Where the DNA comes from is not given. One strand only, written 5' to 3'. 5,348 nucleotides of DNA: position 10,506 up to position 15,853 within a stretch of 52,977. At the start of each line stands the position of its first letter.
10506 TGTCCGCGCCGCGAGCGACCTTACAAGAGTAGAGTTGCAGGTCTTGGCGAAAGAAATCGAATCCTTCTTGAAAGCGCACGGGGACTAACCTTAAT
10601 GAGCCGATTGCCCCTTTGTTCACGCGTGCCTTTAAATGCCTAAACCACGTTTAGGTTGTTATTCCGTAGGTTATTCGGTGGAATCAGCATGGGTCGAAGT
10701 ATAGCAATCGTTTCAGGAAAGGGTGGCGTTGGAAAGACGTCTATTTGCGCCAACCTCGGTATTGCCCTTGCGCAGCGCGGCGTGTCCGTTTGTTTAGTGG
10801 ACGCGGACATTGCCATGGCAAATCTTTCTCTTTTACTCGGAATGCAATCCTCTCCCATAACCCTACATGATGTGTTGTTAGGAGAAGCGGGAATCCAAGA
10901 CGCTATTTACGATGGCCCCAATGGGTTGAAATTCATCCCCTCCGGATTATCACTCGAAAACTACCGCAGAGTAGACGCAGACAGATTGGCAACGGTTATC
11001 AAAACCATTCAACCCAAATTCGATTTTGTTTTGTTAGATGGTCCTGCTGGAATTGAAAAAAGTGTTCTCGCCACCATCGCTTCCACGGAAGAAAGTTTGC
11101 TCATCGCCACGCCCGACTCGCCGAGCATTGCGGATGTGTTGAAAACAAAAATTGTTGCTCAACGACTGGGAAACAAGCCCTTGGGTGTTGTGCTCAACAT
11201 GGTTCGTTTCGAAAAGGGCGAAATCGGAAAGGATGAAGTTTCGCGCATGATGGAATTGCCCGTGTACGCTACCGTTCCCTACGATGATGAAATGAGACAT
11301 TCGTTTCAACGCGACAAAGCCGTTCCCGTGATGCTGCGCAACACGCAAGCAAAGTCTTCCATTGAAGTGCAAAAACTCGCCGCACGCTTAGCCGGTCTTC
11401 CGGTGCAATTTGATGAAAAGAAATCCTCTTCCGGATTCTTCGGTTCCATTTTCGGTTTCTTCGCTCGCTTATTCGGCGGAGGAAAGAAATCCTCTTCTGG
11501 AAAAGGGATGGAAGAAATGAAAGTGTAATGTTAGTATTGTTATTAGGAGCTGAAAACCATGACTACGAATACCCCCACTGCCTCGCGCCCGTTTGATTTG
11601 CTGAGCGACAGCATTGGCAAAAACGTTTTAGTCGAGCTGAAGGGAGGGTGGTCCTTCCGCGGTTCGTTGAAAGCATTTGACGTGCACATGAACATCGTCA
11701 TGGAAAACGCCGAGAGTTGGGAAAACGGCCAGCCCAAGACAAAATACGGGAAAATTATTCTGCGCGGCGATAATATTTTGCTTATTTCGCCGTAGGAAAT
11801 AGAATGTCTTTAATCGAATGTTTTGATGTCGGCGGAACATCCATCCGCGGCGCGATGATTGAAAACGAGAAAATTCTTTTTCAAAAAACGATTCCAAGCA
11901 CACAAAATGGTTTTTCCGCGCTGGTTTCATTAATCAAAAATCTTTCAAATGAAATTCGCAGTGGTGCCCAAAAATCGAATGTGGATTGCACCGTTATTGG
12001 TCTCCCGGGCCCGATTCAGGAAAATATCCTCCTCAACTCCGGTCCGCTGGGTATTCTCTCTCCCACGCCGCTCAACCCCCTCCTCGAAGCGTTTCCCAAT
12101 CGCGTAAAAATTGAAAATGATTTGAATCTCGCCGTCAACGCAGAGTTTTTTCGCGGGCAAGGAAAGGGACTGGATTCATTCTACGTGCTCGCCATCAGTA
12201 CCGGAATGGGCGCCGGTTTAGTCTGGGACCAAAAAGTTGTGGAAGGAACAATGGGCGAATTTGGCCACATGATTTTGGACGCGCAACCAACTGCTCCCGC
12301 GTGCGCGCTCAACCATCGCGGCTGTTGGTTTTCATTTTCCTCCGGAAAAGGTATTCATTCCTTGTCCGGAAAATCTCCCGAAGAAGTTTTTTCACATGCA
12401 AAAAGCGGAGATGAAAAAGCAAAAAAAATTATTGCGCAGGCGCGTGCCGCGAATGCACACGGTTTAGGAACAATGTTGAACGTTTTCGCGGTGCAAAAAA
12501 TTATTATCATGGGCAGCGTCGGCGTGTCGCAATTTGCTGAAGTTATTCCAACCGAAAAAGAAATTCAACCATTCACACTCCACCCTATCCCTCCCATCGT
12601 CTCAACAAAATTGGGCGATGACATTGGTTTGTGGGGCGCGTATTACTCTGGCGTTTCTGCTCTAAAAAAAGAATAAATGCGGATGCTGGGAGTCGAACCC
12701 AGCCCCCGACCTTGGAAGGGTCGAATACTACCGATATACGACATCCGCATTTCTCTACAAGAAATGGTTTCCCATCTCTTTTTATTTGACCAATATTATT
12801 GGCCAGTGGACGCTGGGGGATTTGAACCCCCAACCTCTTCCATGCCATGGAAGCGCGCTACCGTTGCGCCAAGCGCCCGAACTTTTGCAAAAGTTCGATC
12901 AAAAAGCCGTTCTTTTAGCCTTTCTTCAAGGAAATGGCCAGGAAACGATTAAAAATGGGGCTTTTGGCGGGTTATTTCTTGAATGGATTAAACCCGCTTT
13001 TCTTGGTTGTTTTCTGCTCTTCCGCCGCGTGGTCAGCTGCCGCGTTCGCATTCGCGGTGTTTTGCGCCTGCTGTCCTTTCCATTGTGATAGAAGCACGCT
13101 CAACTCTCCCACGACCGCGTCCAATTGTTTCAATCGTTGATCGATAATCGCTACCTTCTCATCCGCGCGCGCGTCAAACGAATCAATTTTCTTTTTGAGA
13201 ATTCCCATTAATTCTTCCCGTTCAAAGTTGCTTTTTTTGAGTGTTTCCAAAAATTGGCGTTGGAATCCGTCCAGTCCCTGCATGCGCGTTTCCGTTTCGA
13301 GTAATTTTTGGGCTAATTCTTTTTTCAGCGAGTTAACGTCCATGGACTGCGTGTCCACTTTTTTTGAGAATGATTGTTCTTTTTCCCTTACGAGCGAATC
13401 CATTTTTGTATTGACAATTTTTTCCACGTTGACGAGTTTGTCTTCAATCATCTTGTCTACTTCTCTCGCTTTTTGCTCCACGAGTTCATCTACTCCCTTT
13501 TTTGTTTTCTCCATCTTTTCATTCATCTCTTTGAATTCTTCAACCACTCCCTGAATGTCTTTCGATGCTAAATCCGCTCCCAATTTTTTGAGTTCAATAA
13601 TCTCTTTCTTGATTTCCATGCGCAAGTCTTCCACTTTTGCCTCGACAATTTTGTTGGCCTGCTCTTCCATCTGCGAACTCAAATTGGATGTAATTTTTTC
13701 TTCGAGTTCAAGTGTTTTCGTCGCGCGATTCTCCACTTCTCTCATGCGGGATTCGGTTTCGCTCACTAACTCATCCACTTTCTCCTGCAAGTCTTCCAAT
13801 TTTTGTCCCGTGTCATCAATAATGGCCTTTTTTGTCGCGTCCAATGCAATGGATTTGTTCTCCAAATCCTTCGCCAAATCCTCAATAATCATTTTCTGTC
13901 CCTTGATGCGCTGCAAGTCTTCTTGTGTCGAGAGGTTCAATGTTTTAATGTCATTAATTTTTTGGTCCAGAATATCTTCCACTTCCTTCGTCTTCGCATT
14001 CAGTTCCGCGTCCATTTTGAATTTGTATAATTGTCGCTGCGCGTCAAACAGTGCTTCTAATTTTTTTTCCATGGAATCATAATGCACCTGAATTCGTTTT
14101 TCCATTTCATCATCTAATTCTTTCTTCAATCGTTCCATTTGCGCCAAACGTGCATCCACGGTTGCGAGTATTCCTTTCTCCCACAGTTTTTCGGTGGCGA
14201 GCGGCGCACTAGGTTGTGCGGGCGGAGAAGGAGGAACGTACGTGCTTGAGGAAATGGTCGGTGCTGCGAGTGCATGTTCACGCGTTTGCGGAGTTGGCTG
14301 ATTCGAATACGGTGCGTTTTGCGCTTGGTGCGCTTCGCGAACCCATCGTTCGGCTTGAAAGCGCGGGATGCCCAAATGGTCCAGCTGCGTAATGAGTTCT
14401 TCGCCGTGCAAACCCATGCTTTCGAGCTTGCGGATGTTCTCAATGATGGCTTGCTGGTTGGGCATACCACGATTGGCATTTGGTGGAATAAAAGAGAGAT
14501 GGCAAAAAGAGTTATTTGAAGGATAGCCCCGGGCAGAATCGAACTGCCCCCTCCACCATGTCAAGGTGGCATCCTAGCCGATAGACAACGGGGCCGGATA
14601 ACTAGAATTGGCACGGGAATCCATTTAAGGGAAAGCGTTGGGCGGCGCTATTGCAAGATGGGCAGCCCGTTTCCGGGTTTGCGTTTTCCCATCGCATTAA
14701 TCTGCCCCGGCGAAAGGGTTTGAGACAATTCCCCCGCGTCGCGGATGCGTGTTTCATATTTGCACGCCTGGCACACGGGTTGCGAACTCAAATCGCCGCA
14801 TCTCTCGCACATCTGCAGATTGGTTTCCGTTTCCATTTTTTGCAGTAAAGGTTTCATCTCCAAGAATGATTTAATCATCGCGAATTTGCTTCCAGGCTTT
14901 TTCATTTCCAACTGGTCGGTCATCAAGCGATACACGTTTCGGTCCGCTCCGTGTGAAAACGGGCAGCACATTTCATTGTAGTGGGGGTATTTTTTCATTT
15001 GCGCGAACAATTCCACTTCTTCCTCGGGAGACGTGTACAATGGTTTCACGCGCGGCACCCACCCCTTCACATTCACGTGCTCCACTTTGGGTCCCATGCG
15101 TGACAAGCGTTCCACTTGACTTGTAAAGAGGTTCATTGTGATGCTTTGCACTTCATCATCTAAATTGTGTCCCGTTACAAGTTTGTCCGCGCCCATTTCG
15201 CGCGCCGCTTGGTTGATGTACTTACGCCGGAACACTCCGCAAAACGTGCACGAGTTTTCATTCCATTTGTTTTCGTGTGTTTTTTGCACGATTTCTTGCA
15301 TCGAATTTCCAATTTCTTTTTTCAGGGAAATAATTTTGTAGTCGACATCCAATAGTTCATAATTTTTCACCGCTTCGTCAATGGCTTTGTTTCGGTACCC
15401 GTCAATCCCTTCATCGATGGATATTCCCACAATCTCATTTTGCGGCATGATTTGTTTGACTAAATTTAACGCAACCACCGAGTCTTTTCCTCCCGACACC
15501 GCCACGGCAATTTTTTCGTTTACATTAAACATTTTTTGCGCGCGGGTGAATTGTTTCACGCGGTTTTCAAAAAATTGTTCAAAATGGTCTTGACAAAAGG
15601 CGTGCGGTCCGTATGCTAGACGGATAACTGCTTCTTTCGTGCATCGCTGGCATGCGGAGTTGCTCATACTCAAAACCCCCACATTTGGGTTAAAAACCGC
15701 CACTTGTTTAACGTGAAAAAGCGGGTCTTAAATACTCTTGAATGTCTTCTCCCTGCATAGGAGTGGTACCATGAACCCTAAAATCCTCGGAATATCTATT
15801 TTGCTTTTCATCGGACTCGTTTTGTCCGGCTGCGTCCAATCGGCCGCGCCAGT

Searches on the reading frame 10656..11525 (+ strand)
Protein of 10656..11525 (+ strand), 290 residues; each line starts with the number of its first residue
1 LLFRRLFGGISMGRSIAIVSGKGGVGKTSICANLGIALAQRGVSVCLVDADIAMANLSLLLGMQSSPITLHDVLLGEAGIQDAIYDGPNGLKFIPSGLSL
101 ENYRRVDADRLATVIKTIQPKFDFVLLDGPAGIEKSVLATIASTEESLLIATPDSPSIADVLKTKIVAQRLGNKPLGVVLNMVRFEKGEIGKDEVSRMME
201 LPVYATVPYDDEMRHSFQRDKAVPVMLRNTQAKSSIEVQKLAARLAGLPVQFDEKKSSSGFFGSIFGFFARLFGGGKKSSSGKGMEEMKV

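Call 75: search_protein_families(library=pfam, proteins=[window:10656-11525:+], max_evalue=0.001)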
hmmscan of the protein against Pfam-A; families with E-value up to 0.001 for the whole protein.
window:10656-11525:+ (290 aa): 10 families
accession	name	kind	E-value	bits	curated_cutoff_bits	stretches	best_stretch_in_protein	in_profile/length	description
PF10609.15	ParA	-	9.5e-22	78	27.1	1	14-245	4-245/246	NUBPL iron-transfer P-loop NTPase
PF01656.29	CbiA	-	8.5e-21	74.6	25.4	1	16-221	1-123/125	CobQ/CobB/MinD/ParA nucleotide binding domain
PF13614.12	AAA_31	-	2e-16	60.9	27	1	14-146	2-142/177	AAA domain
PF06564.18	CBP_BcsQ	-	8e-10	39.1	21.3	1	19-157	7-151/234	Cellulose biosynthesis protein BcsQ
PF13500.12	AAA_26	-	1.1e-07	32.4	27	1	110-213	87-194/198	AAA domain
PF02374.21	ArsA_ATPase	-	2e-07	31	24.3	1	17-53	4-40/305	Anion-transporting ATPase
PF00142.24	Fer4_NifH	-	4.9e-07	29.9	25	1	16-97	3-87/271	4Fe-4S iron sulfur cluster binding proteins, NifH/frxC family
PF09140.17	MipZ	-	1.1e-06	28.7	20.7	1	16-155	3-132/262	ATPase MipZ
PF13191.12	AAA_16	-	6e-05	24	32.6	0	4-44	13-54/167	AAA ATPase domain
PF20720.3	nSTAND3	-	0.00013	22.1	27.2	0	15-78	18-78/155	Novel STAND NTPase 3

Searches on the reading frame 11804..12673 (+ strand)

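Call 75: search_protein_families(library=pfam, proteins=[window:11804-12673:+], max_evalue=0.001)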
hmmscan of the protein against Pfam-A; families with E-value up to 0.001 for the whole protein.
window:11804-12673:+ (290 aa): 1 family
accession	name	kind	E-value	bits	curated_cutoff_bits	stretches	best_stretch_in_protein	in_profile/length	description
PF00480.26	ROK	-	6.2e-35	121.6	22.9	1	6-280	3-288/294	ROK family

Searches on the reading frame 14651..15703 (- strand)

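Call 75: search_protein_families(library=pfam, proteins=[window:14651-15703:-], max_evalue=0.001)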
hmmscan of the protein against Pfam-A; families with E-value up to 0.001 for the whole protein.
window:14651-15703:- (351 aa): 4 families
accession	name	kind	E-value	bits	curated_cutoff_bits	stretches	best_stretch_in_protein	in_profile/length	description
PF01171.26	ATP_bind_3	-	3.4e-11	43.6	27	1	64-241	1-163/182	PP-loop family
PF01507.26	PAPS_reduct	-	2.7e-07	31.2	22.5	1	65-239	2-154/175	Phosphoadenosine phosphosulfate reductase domain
PF03054.22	tRNA_Me_trans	-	2.7e-06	27.6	20.6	1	64-182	2-129/202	tRNA methyl transferase HUP domain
PF16503.10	zn-ribbon_14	-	7.5e-06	25.8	34.9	1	298-314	2-18/32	Zinc-ribbon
